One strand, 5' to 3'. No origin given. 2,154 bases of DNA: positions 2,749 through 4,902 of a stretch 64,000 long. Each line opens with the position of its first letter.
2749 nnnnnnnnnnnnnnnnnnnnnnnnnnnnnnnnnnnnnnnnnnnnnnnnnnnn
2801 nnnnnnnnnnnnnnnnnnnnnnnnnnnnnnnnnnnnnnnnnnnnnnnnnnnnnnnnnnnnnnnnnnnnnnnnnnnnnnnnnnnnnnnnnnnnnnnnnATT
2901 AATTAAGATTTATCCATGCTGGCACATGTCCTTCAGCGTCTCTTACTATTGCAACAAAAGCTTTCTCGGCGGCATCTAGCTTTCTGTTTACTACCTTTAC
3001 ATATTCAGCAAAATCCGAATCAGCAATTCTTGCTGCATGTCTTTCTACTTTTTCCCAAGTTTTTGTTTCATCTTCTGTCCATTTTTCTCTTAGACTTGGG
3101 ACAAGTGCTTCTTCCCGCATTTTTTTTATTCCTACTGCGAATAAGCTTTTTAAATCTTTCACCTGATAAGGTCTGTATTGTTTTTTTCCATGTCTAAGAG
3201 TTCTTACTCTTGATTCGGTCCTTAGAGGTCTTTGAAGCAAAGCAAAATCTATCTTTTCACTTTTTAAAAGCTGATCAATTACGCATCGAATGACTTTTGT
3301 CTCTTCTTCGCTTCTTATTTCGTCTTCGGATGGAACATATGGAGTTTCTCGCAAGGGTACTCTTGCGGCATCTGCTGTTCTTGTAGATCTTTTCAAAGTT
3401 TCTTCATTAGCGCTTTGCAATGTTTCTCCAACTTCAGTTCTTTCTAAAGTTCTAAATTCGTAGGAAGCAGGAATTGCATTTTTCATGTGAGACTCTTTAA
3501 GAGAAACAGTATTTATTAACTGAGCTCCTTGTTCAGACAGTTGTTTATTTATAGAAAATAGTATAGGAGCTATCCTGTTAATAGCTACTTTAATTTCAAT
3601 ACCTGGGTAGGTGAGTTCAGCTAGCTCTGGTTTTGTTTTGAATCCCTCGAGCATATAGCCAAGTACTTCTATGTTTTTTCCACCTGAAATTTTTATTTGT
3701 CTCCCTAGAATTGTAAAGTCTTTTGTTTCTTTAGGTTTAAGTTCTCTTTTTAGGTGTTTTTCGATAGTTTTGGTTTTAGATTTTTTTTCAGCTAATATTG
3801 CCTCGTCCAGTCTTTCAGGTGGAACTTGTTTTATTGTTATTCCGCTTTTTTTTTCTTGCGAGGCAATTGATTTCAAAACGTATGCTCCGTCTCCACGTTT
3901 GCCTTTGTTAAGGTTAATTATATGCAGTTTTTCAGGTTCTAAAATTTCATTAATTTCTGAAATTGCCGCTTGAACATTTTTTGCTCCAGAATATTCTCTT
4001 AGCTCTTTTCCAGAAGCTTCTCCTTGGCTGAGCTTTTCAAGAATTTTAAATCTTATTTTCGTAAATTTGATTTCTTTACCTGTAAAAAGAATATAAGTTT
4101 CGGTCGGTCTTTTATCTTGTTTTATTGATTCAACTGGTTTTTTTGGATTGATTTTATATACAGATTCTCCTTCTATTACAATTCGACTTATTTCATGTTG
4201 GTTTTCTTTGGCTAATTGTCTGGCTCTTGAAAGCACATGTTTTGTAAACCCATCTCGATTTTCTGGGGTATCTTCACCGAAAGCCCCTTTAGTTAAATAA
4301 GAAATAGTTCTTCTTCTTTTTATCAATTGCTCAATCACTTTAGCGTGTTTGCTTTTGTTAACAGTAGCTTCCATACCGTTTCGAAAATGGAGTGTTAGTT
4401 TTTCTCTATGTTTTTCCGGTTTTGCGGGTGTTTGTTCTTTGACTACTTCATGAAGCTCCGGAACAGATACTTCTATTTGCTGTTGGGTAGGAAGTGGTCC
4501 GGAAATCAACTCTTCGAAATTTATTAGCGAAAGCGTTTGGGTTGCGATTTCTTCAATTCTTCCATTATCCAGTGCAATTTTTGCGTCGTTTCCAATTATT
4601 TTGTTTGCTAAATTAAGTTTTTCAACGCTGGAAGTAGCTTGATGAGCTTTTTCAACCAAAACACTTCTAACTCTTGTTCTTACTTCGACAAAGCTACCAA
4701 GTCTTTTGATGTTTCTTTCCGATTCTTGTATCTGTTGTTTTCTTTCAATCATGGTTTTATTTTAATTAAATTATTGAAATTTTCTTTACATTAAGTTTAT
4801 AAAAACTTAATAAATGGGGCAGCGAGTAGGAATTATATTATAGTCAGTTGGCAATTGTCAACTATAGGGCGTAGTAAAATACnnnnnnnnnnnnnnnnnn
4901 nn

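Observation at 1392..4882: Two-gene operon: MORC/HSP90-type GHKL ATPase plus a 617-aa domain-less partner between gdh and rseP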

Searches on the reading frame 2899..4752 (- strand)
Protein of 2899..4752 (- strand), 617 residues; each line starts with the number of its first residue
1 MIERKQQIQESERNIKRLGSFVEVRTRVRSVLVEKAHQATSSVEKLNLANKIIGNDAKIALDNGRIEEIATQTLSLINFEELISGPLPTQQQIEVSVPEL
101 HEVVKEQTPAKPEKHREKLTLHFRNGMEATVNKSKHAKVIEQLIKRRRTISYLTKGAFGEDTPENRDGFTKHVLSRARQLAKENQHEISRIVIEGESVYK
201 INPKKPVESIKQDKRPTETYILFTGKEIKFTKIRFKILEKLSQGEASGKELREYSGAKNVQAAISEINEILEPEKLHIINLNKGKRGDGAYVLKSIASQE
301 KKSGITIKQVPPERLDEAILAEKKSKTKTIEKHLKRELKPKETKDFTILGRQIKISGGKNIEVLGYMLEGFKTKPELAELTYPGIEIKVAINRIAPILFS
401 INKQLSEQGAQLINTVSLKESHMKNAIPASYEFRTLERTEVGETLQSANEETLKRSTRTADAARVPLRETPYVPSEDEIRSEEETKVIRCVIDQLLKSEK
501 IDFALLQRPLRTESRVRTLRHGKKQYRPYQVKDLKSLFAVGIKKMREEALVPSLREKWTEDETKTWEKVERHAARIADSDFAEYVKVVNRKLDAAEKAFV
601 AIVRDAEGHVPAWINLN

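Call 3: search_protein_families(library=pfam, proteins=[window:2899-4752:-], max_evalue=1)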
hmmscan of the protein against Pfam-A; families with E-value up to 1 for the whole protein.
window:2899-4752:- (617 aa): 2 families
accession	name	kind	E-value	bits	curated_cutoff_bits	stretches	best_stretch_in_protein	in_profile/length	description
PF02261.22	Asp_decarbox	-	0.018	15.3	25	1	253-295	21-62/115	Aspartate decarboxylase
PF01254.23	TP2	-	0.14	13.2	25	0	105-149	87-130/133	Nuclear transition protein 2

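Call 4: search_protein_families(library=padloc, proteins=[window:2899-4752:-], max_evalue=1)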
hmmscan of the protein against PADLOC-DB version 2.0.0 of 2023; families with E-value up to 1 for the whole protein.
window:2899-4752:- (617 aa): 0 families

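Call 5: search_protein_families(library=ncbifam, proteins=[window:2899-4752:-], max_evalue=1)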
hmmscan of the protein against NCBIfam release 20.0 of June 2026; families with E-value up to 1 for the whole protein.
window:2899-4752:- (617 aa): 1 family
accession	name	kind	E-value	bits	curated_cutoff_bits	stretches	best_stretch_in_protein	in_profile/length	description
TIGR02291.1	rimK_rel_E_lig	hypoth_equivalog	0.14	11.1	314.2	1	219-307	21-110/317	alpha-L-glutamate ligase-like protein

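Call 11: find_homologous_proteins(query=window:2899-4752:-)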
Query window:2899-4752:- (617 aa): 1 proteins with E <= 0.001 among 8000 candidates.
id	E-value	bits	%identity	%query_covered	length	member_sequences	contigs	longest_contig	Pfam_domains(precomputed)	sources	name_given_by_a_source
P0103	0.0e+0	1316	100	100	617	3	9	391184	-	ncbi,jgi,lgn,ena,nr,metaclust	ncbi:MAG: hypothetical protein A3B38_00605 [Candidatus Levybacteria bacterium RIFCSPLOWO2_01_FULL_36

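Call 23: search_protein_families(library=pfam, alignment_id=A2, max_evalue=5)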
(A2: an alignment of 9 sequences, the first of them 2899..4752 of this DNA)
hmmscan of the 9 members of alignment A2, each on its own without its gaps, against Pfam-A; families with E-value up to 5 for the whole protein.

A. member 1, window:2899-4752:- (617 aa): 2 families
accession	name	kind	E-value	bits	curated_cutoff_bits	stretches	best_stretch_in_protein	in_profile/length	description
PF02261.22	Asp_decarbox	-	0.018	15.3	25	1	253-295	21-62/115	Aspartate decarboxylase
PF01254.23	TP2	-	0.14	13.2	25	1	105-149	87-130/133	Nuclear transition protein 2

B. families by the number of members that match (of 9 scanned): 18 families
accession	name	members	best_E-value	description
PF00486.34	Trans_reg_C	4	2.5e-14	Transcriptional regulatory protein, C terminal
PF09615.15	Cas_Csy3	1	0.0078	CRISPR-associated protein (Cas_Csy3)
PF19795.4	DUF6279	1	0.014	Family of unknown function (DUF6279)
PF02261.22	Asp_decarbox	1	0.018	Aspartate decarboxylase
PF16326.10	ABC_tran_CTD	1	0.018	ABC transporter C-terminal domain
PF20701.3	HetE-N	1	0.018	Het-E N-terminal domain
PF19964.5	EAD11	1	0.037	Effector-associated domain 11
PF05791.16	Bacillus_HBL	1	0.046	Bacillus haemolytic enterotoxin (HBL)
PF19954.5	EAD10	1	0.058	Effector-associated domain 10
PF25346.1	PH_MRCK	1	0.12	MRCK kinase PH domain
PF19842.5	YqeC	1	0.13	YqeC protein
PF01254.23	TP2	1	0.14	Nuclear transition protein 2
PF23756.1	Beta-prop_HPS5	1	0.14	HPS5 beta propeller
PF25497.1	COR-B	1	0.14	C-terminal of Roc, COR-B domain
PF17959.7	EF-hand_14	1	0.15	EF-hand domain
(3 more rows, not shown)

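Call 24: find_homologous_proteins(query=A2, max_evalue=0.001)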
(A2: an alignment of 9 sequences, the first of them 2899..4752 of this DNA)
Query A2 (9 sequences) (617 aa, profile of the alignment): 1 proteins with E <= 0.001 among 8000 candidates.
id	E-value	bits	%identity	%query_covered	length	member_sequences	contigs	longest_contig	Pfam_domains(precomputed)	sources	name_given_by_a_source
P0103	1.0e-161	558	100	100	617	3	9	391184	-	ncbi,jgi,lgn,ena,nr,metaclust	ncbi:MAG: hypothetical protein A3B38_00605 [Candidatus Levybacteria bacterium RIFCSPLOWO2_01_FULL_36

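Call 37: search_protein_representatives(protein=window:2899-4752:-)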
Query: 617 residues. Proteins with E-value up to 0.001 (for the whole library): 68; up to 1e-10: 41; up to 1e-30: 4. The best 68 are listed.
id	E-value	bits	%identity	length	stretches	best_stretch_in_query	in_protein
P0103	0.0e+00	1315.9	100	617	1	1-617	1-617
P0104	7.7e-64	232.9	41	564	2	333-616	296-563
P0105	6.0e-37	144.1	30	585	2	303-615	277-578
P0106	1.7e-31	126.1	31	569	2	281-616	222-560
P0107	2.0e-29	119.3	29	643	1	77-616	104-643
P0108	1.8e-27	112.8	29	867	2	215-601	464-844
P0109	2.1e-27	112.6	35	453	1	337-600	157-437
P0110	1.2e-26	110.1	30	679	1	81-600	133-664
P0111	1.6e-26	109.8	35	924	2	328-600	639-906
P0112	3.1e-25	105.5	39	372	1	469-607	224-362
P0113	2.9e-22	95.6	39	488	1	469-607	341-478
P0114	5.5e-22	94.7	37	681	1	465-601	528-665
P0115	5.9e-22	94.6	29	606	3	466-573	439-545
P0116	4.3e-21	91.8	30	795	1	363-614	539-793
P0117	1.4e-19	86.8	36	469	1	469-601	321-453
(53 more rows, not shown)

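Call 40: search_protein_families(library=pfam, alignment_id=A3, max_evalue=0.01)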
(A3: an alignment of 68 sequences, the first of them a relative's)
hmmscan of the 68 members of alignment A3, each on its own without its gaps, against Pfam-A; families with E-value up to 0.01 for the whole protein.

A. member 1, P0103 (617 aa): 0 families

B. families by the number of members that match (of 68 scanned): 12 families
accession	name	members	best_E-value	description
PF00486.34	Trans_reg_C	20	1.3e-14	Transcriptional regulatory protein, C terminal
PF09851.14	SHOCT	1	0.00016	Short C-terminal domain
PF25255.1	wH_RNase_II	1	0.00046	Ribonuclease II, winged helix domain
PF18822.6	CdvA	1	0.0027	CdvA-like coiled-coil domain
PF06705.16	SF-assemblin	1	0.0045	SF-assemblin/beta giardin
PF10879.14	DUF2674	1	0.0056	Protein of unknown function (DUF2674)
PF14970.11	TEDC1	1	0.0056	Tubulin epsilon and delta complex protein 1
PF04545.22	Sigma70_r4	1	0.0063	Sigma-70, region 4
PF16326.10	ABC_tran_CTD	1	0.0065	ABC transporter C-terminal domain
PF04703.18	FaeA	1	0.0067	FaeA-like protein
PF24616.1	DUF7624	1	0.0085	Domain of unknown function (DUF7624)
PF14890.11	Intein_splicing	1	0.0095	Intein splicing domain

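Call 41: predict_structure(protein=window:2899-4752:-)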
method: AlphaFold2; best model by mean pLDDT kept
length: 617 residues; sequences in the alignment: 1
mean_pLDDT: 37.6   pTM: 0.21
mean pLDDT of the five models: 37.6, 37.4, 33.9, 33.5, 28.0
residues with pLDDT >= 90: 0; 70-90: 0; 50-70: 69; < 50: 548
segments of 3 or more residues with pLDDT < 50: 62-331, 336-338, 347-359, 361-480, 482-555, 568-617
pLDDT, mean of each block of 10 residues (from residue 1): 51 52 57 63 53 56 44 42 34 24 28 32 31 36 35 38 43 40 35 24 29 29 27 35 38 39 37 35 37 40 37 37 44 50 47 45 45 40 32 32 37 29 29 27 29 26 24 33 38 39 29 32 34 40 45 48 48 39 31 34 35 37
secondary structure, 60 per line:
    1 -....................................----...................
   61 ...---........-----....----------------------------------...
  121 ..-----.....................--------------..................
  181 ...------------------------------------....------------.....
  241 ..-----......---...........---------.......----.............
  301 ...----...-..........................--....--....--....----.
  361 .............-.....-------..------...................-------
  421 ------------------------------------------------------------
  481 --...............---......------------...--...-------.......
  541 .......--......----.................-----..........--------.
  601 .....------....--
elements in order: H2-37 H42-63 H67-74 H80-83 E118-122 E128-132 H133-148 H163-183 E220-223 H236-242 H248-253 H257-267 E277-280 H288-303 E308-310 H312-337 H340-343 E346-349 E352-355 H360-373 H375-379 H395-413 H483-497 E501-506 E519-521 E524-526 H534-547 H550-555 H560-576 H582-591 E600-605 E612-615

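Call 64: search_protein_families(library=phrogs, proteins=[window:2899-4752:-], max_evalue=0.1)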
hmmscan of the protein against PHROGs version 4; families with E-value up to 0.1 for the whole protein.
window:2899-4752:- (617 aa): 0 families

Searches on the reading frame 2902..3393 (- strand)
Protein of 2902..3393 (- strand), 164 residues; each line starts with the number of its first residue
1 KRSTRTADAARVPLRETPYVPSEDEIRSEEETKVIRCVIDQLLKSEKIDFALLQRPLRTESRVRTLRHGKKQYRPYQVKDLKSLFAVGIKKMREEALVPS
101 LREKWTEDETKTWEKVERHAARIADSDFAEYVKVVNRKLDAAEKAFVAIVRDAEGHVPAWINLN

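Call 63: search_solved_structures(query=A4, max_evalue=10, show_alignments=0)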
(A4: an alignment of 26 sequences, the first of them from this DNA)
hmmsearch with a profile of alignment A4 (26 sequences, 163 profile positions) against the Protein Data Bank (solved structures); distinct sequences matched with E-value up to 10: 17.
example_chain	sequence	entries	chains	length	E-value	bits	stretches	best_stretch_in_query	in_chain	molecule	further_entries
7unh_A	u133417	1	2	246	0.0029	20.3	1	120-160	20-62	SP2 designed chlorophyll dimer protein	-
7uni_A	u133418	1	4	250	0.0031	20.1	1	120-160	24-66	SP2-ZnPPaM designed chlorophyll dimer protein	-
6cvn_D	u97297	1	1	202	0.02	17.5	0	45-81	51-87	Microtubule-associated protein tau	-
8glt_1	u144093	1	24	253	0.17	14.5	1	120-160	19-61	C2-chlorophyll-comp_O32-15_ctermHis, polyalanine model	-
6vh7_A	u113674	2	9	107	0.34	13.5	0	45-83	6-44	Microtubule-associated protein tau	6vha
7u0z_B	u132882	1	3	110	0.37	13.4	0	45-83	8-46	Isoform Tau-E of Microtubule-associated protein tau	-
10ij_A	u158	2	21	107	0.4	13.3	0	45-83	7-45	Microtubule-associated protein tau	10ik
9mc2_A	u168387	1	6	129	0.42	13.2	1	45-83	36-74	Microtubule-associated protein tau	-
9gg1_A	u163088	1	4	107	0.8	12.3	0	45-83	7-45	Isoform Tau-D of Microtubule-associated protein tau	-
3lxq_A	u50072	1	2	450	1.1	11.8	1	84-131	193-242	Uncharacterized protein VP1736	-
3mil_A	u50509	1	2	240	1.4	11.5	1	57-155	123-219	Isoamyl acetate-hydrolyzing esterase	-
6qjm_A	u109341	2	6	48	1.5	11.4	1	45-83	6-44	Microtubule-associated protein tau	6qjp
3i6v_A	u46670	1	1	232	1.6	11.3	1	80-115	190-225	periplasmic His/Glu/Gln/Arg/opine family-binding protein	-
9gg0_A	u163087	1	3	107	1.7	11.3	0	45-83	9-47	Isoform Tau-D of Microtubule-associated protein tau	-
7pqc_O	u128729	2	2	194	2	11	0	45-83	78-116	Isoform Tau-F of Microtubule-associated protein tau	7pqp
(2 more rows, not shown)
